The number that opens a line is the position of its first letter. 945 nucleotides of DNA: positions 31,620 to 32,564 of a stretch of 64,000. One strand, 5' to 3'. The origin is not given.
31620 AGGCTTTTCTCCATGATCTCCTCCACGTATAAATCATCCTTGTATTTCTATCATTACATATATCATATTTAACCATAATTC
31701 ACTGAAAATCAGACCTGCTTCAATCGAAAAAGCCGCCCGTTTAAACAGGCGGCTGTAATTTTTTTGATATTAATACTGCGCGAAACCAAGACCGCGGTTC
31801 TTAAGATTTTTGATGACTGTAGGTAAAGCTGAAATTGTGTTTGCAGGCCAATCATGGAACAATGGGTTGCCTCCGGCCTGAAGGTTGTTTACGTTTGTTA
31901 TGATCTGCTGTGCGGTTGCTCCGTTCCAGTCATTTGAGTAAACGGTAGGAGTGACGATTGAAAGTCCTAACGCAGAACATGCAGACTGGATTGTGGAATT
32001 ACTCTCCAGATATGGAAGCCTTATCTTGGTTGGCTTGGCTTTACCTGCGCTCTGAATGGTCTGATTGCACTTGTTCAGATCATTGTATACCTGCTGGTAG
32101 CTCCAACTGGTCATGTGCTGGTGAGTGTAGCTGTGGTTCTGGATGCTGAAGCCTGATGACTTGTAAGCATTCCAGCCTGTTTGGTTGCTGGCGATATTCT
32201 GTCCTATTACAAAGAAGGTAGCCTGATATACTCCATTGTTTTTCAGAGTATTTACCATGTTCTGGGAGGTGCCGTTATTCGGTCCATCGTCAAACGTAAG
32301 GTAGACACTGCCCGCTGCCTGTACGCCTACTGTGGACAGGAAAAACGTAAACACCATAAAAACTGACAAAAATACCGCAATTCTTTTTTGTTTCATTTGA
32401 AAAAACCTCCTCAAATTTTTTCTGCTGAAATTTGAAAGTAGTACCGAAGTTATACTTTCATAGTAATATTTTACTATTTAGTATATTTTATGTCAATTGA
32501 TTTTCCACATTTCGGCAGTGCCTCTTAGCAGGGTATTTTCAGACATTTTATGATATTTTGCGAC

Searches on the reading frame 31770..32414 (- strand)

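Call 24: search_protein_families(library=pfam, proteins=[window:31770-32414:-], max_evalue=0.001)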
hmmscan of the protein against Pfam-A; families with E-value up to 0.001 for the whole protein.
window:31770-32414:- (214 aa): 1 family
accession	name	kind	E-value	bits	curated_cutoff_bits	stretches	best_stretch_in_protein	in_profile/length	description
PF01522.26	Polysacc_deac_1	-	2.7e-31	108.5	23.1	1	34-153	6-123/124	Polysaccharide deacetylase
